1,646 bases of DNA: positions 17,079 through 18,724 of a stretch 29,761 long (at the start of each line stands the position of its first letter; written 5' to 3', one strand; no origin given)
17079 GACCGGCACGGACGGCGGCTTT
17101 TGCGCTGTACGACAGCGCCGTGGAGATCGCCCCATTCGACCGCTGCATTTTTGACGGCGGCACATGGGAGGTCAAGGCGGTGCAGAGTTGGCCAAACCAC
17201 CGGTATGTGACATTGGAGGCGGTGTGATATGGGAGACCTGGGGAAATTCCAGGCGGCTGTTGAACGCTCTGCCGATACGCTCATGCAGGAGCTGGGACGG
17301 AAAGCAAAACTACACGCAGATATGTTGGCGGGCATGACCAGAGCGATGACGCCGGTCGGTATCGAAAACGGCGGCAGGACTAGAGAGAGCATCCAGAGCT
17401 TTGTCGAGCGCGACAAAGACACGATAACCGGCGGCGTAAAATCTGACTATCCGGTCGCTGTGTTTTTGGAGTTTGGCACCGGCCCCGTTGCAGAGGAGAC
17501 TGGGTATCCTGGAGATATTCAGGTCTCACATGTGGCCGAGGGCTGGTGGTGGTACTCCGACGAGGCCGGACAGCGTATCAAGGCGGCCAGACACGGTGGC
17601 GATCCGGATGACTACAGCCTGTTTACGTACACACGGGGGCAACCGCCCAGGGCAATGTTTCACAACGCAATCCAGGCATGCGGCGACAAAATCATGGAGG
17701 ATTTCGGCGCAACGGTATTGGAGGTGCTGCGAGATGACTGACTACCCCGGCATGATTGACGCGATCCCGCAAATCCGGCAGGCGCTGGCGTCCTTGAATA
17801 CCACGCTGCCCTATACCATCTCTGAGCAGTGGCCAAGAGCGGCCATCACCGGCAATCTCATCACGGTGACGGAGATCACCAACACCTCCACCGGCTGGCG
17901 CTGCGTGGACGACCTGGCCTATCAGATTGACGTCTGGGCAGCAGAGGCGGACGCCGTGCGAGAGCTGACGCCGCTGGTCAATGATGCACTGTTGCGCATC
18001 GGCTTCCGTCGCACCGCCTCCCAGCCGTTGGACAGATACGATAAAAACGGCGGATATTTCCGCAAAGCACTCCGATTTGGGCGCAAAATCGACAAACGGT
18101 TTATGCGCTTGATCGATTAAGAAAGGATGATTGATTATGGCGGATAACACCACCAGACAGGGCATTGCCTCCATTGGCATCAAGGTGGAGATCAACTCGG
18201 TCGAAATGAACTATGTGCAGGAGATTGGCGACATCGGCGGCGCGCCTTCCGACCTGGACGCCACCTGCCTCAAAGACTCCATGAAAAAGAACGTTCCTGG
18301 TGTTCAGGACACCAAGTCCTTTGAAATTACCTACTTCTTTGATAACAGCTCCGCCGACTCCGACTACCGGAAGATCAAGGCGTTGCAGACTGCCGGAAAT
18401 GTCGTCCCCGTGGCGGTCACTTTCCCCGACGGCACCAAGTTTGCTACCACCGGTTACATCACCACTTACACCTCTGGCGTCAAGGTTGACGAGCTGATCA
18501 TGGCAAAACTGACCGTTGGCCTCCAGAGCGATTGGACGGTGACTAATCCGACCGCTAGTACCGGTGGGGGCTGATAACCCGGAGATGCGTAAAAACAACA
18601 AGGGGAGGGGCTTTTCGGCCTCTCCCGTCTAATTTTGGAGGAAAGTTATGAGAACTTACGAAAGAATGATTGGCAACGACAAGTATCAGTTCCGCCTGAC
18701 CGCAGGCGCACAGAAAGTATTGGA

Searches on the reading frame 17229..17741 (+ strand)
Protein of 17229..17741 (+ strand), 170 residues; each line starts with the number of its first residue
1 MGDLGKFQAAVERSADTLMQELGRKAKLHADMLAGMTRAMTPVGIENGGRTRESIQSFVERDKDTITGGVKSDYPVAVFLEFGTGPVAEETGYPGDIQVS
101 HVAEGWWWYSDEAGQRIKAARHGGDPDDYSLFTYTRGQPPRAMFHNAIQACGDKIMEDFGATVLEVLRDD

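Call 96: search_protein_families(library=pfam, proteins=[window:17229-17741:+], max_evalue=0.01)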
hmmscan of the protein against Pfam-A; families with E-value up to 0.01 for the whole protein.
window:17229-17741:+ (170 aa): 1 family
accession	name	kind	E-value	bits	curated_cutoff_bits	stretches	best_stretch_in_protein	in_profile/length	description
PF04883.17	HK97-gp10_like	-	0.00098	20.5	21.4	1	6-83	2-78/78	Bacteriophage HK97-gp10, putative tail-component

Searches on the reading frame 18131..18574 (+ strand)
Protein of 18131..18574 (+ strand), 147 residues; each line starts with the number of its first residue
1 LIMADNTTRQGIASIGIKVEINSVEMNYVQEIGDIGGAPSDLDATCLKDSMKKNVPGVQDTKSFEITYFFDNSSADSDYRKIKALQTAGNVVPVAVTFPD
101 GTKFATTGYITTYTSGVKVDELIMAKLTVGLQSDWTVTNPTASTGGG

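Call 96: search_protein_families(library=pfam, proteins=[window:18131-18574:+], max_evalue=0.01)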
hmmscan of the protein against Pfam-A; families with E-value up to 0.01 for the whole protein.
window:18131-18574:+ (147 aa): 2 families
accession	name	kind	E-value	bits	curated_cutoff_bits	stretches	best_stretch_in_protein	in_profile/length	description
PF08813.17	Phage_tail_3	-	4.3e-10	39.9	24.2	1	24-137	50-162/165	Phage tail tube protein, TTP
PF16460.11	Phage_TTP_11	-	5.9e-06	26.5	28.4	1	24-107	21-102/154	Phage tail tube, TTP, lambda-like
